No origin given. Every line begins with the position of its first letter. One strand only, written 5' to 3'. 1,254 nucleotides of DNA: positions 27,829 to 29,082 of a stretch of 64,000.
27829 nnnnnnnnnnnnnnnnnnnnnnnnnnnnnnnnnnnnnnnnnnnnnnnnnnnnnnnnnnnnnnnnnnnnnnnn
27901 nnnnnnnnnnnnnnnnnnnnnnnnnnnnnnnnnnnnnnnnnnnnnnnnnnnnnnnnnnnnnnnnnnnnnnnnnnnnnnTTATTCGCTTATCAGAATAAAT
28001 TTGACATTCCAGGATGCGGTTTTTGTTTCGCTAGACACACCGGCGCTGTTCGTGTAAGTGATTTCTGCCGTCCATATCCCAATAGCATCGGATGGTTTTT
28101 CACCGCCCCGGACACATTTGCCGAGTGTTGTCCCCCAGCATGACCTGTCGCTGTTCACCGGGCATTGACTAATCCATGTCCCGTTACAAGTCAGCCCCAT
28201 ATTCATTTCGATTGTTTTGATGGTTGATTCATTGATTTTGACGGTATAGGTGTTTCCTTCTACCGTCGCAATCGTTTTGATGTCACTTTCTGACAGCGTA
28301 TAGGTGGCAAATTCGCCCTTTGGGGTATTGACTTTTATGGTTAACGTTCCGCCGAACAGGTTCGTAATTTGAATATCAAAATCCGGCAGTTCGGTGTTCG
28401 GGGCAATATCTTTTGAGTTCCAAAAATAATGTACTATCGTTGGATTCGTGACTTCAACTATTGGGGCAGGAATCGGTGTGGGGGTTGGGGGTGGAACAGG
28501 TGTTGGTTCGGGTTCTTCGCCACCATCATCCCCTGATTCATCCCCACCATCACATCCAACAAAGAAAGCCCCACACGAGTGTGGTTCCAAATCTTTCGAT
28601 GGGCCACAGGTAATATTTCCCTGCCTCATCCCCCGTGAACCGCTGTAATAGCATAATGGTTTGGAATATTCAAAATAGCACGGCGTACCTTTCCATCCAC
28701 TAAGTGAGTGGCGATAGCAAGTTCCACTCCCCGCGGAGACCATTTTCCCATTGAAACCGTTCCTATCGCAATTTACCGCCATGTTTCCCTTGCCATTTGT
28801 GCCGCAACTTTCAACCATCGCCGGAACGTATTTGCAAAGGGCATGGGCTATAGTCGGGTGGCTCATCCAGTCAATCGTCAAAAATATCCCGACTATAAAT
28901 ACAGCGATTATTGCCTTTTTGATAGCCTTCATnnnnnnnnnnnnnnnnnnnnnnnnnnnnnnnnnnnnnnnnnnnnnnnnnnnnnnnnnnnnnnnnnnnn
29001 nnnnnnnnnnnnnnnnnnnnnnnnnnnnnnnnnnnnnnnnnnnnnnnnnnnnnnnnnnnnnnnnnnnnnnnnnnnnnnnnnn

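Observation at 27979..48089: Shared C-terminal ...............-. domain in two otherwise different secreted proteins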

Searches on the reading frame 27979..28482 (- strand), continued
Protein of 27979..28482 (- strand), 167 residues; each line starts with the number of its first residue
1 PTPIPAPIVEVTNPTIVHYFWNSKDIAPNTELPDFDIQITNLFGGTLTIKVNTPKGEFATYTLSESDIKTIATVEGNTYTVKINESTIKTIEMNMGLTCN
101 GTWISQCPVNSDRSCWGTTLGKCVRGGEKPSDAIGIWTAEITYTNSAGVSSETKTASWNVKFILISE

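Call 96: find_encoding_contigs(protein=P0071, flank=8000, max_places=2)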
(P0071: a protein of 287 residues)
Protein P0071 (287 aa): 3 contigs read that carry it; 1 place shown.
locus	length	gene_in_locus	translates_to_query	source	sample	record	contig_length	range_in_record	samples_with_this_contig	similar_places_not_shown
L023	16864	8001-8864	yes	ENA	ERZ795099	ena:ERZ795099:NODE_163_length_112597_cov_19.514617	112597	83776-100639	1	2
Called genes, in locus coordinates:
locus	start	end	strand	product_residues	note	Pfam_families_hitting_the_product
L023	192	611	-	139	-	-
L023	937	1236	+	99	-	-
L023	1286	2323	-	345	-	-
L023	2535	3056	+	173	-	-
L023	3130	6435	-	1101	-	PF05231:MASE1, PF00989:PAS (weak), PF08448:PAS_4, PF01590:GAF (weak), PF13426:PAS_9, PF13185:GAF_2, PF13487:HD_5, PF01966:HD, +3 more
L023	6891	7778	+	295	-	-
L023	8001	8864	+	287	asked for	-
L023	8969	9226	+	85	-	-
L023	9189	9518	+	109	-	-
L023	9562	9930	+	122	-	-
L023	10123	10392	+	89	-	-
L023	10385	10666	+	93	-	-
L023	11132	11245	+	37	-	-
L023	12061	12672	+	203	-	-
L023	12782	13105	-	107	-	-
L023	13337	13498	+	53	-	-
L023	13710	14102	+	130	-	PF24585:YunG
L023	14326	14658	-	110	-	-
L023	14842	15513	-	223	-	PF00406:ADK, PF13207:AAA_17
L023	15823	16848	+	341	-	PF01385:OrfB_IS605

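Call 97: find_encoding_contigs(protein=P0072, flank=8000, max_places=2)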
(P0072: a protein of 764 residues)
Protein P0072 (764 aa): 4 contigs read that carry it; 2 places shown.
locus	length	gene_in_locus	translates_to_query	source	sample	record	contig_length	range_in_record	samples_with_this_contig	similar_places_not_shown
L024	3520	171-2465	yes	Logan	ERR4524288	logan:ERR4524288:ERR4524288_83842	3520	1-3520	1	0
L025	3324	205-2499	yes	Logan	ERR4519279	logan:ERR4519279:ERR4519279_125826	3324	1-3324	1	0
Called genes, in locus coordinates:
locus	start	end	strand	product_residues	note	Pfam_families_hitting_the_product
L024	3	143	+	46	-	?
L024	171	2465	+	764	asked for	-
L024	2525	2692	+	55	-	-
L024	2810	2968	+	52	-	-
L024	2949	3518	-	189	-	?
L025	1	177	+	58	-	?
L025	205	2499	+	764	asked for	-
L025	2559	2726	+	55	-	-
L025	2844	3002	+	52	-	-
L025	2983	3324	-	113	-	?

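Call 98: find_encoding_contigs(protein=P0073, flank=8000, max_places=2)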
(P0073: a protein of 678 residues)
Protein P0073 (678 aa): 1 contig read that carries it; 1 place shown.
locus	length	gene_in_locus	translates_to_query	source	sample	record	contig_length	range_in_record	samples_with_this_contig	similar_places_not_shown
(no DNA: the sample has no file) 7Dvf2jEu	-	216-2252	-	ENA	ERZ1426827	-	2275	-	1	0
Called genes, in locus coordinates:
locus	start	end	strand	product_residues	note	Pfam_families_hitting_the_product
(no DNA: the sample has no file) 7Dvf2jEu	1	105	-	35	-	?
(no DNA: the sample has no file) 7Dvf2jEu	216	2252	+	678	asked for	-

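Call 105: search_dna_similar(query=L007:5660-7012:-, collection=phages, mode=protein, max_rows=10)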
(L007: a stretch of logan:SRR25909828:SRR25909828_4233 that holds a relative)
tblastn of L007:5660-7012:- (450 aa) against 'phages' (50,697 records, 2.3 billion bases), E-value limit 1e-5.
Records with a match: 53; places in all: 53; records where one place covers at least 80% of the query: 32.
Best place of each record, by identity: <60% 53.
By first word of the organism name: Bacteriophage 24; Listeria 6; Acinetobacter 4; Salmonella 3; Staphylococcus 2; Enterococcus 2; Campylobacter 2; Streptococcus 2; Pelagibacter 2; Bradyrhizobium 2; and 3 more.
By host as written in the record: - 31; Listeria monocytogenes 6; Staphylococcus aureus 2; Campylobacter jejuni 2; Homo sapiens 2; Candidatus Pelagibacter ubique HTCC1062 2; Enterococcus faecalis 1; Salmonella enterica subsp. enterica serovar Kentucky 1; and 6 more.
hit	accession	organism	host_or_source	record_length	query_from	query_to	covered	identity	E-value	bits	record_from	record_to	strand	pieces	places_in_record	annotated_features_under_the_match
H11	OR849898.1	Staphylococcus phage SA 1298 Kay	Staphylococcus aureus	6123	9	447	98%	43.7%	4e-118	385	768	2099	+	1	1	record has no annotation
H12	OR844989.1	Staphylococcus phage SA 1306 Kay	Staphylococcus aureus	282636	9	447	98%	43.7%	6e-118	385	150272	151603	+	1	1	record has no annotation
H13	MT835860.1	Bacteriophage sp.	human fecal samples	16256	17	447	96%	44.3%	6e-115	376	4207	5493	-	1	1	record has no annotation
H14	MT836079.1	Bacteriophage sp.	human fecal samples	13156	15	447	96%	44.1%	8e-113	370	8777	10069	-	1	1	record has no annotation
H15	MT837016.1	Bacteriophage sp.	human fecal samples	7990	9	447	98%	43.4%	1e-111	367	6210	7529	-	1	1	record has no annotation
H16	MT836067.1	Bacteriophage sp.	human fecal samples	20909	9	447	98%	42.7%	7e-115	376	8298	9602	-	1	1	record has no annotation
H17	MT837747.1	Bacteriophage sp.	human fecal samples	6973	9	447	98%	42.3%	1e-114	375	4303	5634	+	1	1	record has no annotation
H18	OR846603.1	Enterococcus phage Efs 1-1-1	Enterococcus faecalis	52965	6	444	98%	42.3%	5e-105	348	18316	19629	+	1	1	record has no annotation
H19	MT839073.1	Bacteriophage sp.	human fecal samples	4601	10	449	98%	40.7%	9e-92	308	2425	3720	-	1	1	record has no annotation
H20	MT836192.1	Bacteriophage sp.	human fecal samples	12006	6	437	96%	41.3%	2e-95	320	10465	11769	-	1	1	record has no annotation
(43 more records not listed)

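Call 110: search_protein_families(library=pfam, proteins=[L011:717-1268:-, L011:1394-2152:+, L011:2732-3631:+, L011:3724-4488:+, L011:5357-6418:-, L011:7155-8093:-, L011:8500-9474:-, L011:9613-10485:-, L011:6639-7106:+, L011:2149-2637:-], max_evalue=0.001)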
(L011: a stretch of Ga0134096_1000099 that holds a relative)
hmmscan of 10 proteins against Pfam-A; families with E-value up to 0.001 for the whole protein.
L011:717-1268:- (183 aa): 1 family
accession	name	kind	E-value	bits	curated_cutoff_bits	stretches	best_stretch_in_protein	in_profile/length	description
PF07811.17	TadE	-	1.2e-06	28.9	22.9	1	9-50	1-42/43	TadE-like protein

L011:1394-2152:+ (252 aa): 0 families

L011:2732-3631:+ (299 aa): 0 families

L011:3724-4488:+ (254 aa): 0 families

L011:5357-6418:- (353 aa): 2 families
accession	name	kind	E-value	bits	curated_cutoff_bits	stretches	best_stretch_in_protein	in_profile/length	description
PF00589.27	Phage_integrase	-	7.3e-22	78.4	27.1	1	171-335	21-170/172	Phage integrase family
PF02899.23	Phage_int_SAM_1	-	1.5e-08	35.2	22.3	1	33-113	3-82/83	Phage integrase, N-terminal SAM-like domain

L011:7155-8093:- (312 aa): 0 families

L011:8500-9474:- (324 aa): 0 families

L011:9613-10485:- (290 aa): 0 families

L011:6639-7106:+ (155 aa): 2 families
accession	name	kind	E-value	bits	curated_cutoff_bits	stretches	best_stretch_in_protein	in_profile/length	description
PF13592.12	HTH_33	-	1.1e-06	28.6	25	0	38-66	5-33/60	Winged helix-turn helix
PF13565.12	HTH_32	-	2.9e-06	28.2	33.7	1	72-130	13-66/73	Homeodomain-like domain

L011:2149-2637:- (162 aa): 0 families

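Call 111: search_protein_families(library=pfam, proteins=[L013:11081-12394:-, L013:12411-12845:-, L013:12861-13397:-, L013:10609-10986:-, L013:4833-6140:-, L013:13457-13915:-, L015:9405-11879:-, L015:44-3364:-, L015:8143-9048:-, L023:1286-2323:-], max_evalue=0.001)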
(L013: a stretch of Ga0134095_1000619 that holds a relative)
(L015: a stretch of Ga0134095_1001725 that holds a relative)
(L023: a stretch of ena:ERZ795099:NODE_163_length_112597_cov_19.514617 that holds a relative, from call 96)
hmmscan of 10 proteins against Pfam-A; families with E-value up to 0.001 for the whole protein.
L013:11081-12394:- (437 aa): 2 families
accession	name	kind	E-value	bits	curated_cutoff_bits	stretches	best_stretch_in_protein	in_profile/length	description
PF13400.11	Tad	-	9.8e-08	32.6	22.3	1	11-56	1-45/47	Putative Flp pilus-assembly TadE/G-like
PF23981.1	DUF7305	-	4.8e-06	27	27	1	278-420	40-179/185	Domain of unknown function (DUF7305)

L013:12411-12845:- (144 aa): 2 families
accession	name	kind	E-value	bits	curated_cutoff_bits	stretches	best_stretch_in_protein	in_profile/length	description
PF07811.17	TadE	-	1.2e-07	32.2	22.9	1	13-53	1-41/43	TadE-like protein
PF07963.17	N_methyl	-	8.5e-05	22.4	21.2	1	9-33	2-26/27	Prokaryotic N-terminal methylation motif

L013:12861-13397:- (178 aa): 1 family
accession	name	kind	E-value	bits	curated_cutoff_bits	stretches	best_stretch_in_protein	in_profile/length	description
PF07811.17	TadE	-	3.1e-13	50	22.9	1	33-74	2-43/43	TadE-like protein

L013:10609-10986:- (125 aa): 0 families

L013:4833-6140:- (435 aa): 0 families

L013:13457-13915:- (152 aa): 0 families

L015:9405-11879:- (824 aa): 5 families
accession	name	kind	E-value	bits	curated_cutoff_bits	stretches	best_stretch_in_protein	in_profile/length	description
PF22590.2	Cas3-like_C_2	-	5.5e-28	97.8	27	1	240-343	3-104/106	CRISPR-associated nuclease/helicase Cas3, C-terminal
PF00270.35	DEAD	-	1.8e-21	77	26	1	7-180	2-164/167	DEAD/DEAH box helicase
PF00271.37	Helicase_C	-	9.3e-09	36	23.5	1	229-343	9-109/110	Helicase conserved C-terminal domain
PF04851.21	ResIII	-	1.7e-07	31.8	22.5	1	3-175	2-161/164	Type III restriction enzyme, res subunit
PF18019.7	Cas3_HD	-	1.6e-06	28.7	23.1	1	617-741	40-133/207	Cas3, HD domain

L015:44-3364:- (1106 aa): 4 families
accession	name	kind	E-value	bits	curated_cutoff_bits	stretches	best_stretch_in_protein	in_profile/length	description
PF00082.27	Peptidase_S8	-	6.6e-63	213.1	21.8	1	181-423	1-273/288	Subtilase family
PF17766.7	fn3_6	-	1.3e-07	32.1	26.4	1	470-546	14-89/99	Fibronectin type-III domain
PF06280.18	fn3_5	-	4.3e-07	31.1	27.6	1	483-549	30-104/112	Fn3-like domain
PF05922.21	Inhibitor_I9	-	4.8e-06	27.6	21.2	1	86-160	10-81/82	Peptidase inhibitor I9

L015:8143-9048:- (301 aa): 0 families

L023:1286-2323:- (345 aa): 0 families

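Call 113: search_protein_families(library=pfam, alignment_id=A2, max_evalue=1)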
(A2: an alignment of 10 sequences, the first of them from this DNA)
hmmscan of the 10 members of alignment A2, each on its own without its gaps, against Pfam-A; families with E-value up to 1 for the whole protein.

A. member 1, seq(163 aa): 1 family
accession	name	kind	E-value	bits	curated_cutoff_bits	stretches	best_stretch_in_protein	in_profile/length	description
PF13944.12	Calycin_like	-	0.0046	17.7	30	1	27-95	39-106/124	Calycin-like beta-barrel domain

B. families by the number of members that match (of 10 scanned): 2 families
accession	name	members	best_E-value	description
PF13944.12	Calycin_like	1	0.0046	Calycin-like beta-barrel domain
PF22820.2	TcaA_3rd_4th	1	0.025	TcaA protein 3rd/4th domain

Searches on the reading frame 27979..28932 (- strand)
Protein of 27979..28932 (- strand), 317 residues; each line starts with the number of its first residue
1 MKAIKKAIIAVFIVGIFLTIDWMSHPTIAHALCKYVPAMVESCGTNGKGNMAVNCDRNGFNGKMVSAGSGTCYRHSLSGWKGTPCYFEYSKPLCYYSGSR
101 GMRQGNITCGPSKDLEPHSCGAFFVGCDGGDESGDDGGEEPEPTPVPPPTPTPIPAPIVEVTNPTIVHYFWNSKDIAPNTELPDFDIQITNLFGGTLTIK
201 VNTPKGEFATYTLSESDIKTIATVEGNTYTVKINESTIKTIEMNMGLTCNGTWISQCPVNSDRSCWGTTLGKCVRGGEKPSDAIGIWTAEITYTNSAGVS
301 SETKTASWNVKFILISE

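Call 7: search_protein_families(library=pfam, proteins=[window:27979-28932:-], max_evalue=1)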
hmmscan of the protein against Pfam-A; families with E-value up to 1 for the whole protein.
window:27979-28932:- (317 aa): 1 family
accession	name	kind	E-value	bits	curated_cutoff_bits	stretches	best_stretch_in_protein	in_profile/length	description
PF13944.12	Calycin_like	-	0.017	15.8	30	1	181-248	39-105/124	Calycin-like beta-barrel domain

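Call 11: find_encoding_contigs(protein=window:27979-28932:-, flank=10000)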
Protein window:27979-28932:- (317 aa): 11 contigs read that carry it; 6 places shown.
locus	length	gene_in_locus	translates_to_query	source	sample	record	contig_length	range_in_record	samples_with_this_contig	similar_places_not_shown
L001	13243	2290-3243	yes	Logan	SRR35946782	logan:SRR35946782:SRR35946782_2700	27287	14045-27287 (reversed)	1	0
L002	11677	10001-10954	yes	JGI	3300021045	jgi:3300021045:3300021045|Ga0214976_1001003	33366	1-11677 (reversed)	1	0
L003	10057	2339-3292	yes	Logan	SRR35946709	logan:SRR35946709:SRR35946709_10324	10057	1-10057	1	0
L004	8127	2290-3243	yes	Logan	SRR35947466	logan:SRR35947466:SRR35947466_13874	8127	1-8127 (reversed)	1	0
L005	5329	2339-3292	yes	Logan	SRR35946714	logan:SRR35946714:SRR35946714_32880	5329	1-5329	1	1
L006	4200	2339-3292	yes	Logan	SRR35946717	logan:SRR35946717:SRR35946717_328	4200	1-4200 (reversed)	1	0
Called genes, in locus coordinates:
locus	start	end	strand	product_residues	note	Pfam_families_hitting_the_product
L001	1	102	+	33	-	?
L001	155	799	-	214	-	PF23835:DUF7205 (weak)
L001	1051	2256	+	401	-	-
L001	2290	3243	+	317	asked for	-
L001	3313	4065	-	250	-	-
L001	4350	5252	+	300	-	PF25164:CoiA_N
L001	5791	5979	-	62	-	-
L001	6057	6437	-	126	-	-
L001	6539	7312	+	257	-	-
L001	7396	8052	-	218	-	-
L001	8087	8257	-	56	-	-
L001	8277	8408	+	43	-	-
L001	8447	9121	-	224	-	-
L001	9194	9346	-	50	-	-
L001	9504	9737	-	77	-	-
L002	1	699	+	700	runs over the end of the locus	-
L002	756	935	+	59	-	PF01165:Ribosomal_S21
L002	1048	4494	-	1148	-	PF02811:PHP, PF07733:DNA_pol3_alpha, PF17657:DNA_pol3_finger, PF14579:HHH_6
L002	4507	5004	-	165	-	-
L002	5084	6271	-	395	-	PF01476:LysM (weak), PF01551:Peptidase_M23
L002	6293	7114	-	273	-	PF01656:CbiA, PF02374:ArsA_ATPase (weak), PF13614:AAA_31 (weak)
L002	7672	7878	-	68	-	-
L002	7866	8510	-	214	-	PF23835:DUF7205 (weak)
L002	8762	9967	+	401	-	-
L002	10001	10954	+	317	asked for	-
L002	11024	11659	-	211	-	-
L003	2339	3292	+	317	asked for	-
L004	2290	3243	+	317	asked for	-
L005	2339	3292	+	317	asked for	-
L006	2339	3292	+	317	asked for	-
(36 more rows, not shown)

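Call 26: search_protein_families(library=phrogs, proteins=[window:27979-28932:-], max_evalue=0.01)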
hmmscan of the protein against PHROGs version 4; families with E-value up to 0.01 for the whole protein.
window:27979-28932:- (317 aa): 0 families

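Call 50: search_protein_families(library=ncbifam, proteins=[window:27979-28932:-], max_evalue=1)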
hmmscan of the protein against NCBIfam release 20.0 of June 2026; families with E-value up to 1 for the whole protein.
window:27979-28932:- (317 aa): 0 families

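Call 104: search_dna_similar(query=L002:1048-4494:-, collection=phages, mode=protein, max_rows=10)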
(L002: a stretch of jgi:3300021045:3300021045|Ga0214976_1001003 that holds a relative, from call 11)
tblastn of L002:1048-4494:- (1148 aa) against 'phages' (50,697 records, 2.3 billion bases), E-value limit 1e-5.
Records with a match: 1449; places in all: 1457; records where one place covers at least 80% of the query: 362.
Best place of each record, by identity: <60% 1449.
By first word of the organism name: Pseudomonas 302; Mycobacterium 282; Streptomyces 211; Gordonia 132; Bacillus 99; Bacteriophage 59; Staphylococcus 49; Microbacterium 36; Escherichia 31; Rhodococcus 22; and 57 more.
By host as written in the record: Mycobacterium smegmatis mc2 155 204; Pseudomonas aeruginosa 118; - 117; Pseudomonas aeruginosa PAO1 86; Streptomyces griseus ATCC 10137 81; Gordonia terrae 3612 65; Streptomyces lividans JI 1326 44; Mycobacterium smegmatis mc#155 37; and 239 more.
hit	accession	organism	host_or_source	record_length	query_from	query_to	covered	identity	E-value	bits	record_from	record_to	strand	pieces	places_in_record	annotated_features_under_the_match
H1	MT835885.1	Bacteriophage sp.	human fecal samples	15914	10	931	80%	34.6%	7e-149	501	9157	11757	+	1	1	record has no annotation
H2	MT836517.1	Bacteriophage sp.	human fecal samples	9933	4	929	81%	34.4%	1e-142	483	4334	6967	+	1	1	record has no annotation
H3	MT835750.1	Bacteriophage sp.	human fecal samples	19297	10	930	80%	34.5%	8e-146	492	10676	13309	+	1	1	record has no annotation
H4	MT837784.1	Bacteriophage sp.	human fecal samples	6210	10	931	80%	34.2%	1e-145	488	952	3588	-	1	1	record has no annotation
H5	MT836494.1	Bacteriophage sp.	human fecal samples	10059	11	942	81%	33.9%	2e-137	467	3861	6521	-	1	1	record has no annotation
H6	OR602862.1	Moorella phage MTATph1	Moorella thermoacetica DSM 103132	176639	11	931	80%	33.9%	4e-141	478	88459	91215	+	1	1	DNA polymerase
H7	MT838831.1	Bacteriophage sp.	human fecal samples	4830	10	931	80%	33.6%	5e-130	439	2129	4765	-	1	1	record has no annotation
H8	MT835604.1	Bacteriophage sp.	human fecal samples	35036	10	933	80%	33.4%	1e-144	489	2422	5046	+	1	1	record has no annotation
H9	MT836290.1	Bacteriophage sp.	human fecal samples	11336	7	931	81%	33.3%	1e-138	471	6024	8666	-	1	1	record has no annotation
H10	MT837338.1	Bacteriophage sp.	human fecal samples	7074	10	931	80%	33.2%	1e-137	467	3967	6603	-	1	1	record has no annotation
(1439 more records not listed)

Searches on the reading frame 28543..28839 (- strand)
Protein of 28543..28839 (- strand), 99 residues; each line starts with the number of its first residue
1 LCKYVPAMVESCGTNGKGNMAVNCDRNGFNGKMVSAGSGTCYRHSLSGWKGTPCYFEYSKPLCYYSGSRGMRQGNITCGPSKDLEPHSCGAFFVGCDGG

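Call 92: search_solved_structures(query=A9, max_evalue=1)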
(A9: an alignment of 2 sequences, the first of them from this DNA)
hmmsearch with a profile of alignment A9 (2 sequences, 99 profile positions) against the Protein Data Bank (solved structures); distinct sequences matched with E-value up to 1: 1.
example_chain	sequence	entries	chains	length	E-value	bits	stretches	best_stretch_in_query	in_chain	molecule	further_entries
21vq_h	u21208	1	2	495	0.92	13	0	26-77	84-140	Phi92_gp145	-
